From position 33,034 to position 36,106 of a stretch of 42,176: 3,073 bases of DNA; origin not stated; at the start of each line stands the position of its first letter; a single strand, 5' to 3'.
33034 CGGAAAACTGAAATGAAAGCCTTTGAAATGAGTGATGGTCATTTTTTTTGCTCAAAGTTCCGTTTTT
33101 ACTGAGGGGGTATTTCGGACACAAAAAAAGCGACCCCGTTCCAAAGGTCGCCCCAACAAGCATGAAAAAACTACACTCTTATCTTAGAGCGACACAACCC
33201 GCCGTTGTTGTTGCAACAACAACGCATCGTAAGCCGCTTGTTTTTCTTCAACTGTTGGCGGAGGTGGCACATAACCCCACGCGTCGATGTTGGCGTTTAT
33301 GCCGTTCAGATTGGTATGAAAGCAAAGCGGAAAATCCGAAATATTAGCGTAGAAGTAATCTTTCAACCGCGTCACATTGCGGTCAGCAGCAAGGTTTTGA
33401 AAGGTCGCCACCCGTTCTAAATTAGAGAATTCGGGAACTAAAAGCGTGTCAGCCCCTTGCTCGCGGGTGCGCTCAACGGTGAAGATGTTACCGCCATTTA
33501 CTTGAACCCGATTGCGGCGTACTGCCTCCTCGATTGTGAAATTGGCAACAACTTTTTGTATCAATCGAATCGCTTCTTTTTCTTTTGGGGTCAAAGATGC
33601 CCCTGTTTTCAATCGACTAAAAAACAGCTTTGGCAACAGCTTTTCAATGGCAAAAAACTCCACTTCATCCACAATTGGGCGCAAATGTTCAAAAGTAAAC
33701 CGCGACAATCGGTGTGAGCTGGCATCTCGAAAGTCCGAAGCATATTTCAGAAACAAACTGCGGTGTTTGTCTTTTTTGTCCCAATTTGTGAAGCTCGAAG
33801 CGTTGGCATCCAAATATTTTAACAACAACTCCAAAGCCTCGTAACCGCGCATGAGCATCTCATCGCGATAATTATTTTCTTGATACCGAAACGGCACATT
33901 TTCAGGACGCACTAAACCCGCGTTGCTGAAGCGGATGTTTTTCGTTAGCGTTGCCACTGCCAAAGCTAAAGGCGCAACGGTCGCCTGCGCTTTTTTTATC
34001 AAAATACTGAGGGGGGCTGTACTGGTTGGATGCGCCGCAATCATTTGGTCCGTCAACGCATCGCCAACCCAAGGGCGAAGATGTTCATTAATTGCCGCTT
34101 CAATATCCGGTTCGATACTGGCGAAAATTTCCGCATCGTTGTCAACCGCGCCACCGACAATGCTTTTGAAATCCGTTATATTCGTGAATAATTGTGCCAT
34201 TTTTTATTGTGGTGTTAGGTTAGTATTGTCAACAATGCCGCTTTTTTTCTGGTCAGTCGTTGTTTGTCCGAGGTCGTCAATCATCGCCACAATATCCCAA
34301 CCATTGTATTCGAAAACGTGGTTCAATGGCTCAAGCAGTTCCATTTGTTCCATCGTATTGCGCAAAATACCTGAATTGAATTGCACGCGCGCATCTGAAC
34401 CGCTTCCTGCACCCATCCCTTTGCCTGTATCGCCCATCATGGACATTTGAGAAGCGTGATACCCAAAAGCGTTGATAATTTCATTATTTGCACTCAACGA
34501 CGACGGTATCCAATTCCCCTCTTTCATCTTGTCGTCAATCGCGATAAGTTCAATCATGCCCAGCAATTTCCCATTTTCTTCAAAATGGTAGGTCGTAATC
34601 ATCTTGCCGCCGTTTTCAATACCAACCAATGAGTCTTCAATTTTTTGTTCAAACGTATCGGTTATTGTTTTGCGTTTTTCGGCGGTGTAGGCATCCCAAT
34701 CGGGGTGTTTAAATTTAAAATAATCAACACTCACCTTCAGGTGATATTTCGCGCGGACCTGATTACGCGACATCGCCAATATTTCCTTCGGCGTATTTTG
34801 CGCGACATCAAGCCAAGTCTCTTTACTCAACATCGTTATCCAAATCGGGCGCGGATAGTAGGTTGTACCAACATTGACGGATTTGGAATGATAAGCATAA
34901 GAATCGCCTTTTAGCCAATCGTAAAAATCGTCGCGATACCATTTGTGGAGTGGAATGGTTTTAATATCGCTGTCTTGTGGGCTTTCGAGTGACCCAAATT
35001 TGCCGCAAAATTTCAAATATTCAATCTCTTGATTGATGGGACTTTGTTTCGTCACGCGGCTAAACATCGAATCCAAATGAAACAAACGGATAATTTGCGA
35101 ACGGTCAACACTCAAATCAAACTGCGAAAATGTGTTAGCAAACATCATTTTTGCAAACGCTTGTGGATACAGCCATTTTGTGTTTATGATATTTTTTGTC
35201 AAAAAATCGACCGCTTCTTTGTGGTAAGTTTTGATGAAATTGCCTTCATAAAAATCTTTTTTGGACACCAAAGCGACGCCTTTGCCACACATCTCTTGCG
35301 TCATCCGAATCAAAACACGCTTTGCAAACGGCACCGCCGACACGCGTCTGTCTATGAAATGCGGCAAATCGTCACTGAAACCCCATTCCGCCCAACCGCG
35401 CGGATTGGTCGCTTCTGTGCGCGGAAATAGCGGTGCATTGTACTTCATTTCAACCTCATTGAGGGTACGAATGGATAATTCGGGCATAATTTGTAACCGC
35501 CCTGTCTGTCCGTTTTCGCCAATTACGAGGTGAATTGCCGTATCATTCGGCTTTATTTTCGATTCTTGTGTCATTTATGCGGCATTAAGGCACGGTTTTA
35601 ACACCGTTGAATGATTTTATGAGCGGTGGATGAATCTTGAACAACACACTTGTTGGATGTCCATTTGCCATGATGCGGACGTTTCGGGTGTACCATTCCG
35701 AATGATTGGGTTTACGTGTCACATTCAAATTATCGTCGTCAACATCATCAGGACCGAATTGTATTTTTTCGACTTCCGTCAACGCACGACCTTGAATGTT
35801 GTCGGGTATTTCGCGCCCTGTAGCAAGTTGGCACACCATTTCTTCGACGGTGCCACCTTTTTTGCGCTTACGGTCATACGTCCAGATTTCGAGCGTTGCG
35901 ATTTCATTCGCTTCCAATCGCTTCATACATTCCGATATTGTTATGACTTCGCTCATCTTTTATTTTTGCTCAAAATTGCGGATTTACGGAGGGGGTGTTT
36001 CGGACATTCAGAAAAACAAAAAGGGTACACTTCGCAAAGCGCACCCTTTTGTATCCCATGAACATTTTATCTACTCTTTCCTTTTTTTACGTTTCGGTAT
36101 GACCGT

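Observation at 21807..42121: Six terminator-plus-promoter modules with an invariant 36-nt frame punctuate the late region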

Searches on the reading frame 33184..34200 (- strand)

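Call 14: search_protein_families(library=phrogs, proteins=[window:33184-34200:-])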
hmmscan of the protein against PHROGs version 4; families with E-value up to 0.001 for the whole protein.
window:33184-34200:- (338 aa): 1 family
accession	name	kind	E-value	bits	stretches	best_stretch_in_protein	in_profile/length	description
phrog_27760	-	unknown function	1e-06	29.3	1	100-215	108-223/320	-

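Call 26: search_protein_families(library=pfam, max_evalue=0.01, proteins=[window:33184-34200:-])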
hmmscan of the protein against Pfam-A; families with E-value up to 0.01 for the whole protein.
window:33184-34200:- (338 aa): 1 family
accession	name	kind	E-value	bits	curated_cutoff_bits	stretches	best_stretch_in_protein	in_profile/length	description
PF20459.4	DUF6712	-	1.2e-10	41.9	25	2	48-145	22-116/121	Family of unknown function (DUF6712)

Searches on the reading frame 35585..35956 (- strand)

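Call 13: search_protein_families(library=phrogs, proteins=[window:35585-35956:-])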
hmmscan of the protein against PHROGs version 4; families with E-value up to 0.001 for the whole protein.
window:35585-35956:- (123 aa): 0 families

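Call 23: search_protein_families(library=pfam, max_evalue=0.01, proteins=[window:35585-35956:-])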
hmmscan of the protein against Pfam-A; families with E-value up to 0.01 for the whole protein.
window:35585-35956:- (123 aa): 0 families

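Call 94: search_protein_families(library=ncbifam, max_evalue=0.1, proteins=[window:35585-35956:-])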
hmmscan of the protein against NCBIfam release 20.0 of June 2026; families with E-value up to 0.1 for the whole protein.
window:35585-35956:- (123 aa): 1 family
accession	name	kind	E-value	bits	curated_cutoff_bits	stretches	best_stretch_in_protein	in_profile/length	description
NF040474.1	peri_RclB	exception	0.051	13.8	100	1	64-107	35-78/78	reactive chlorine resistance periplasmic protein RclB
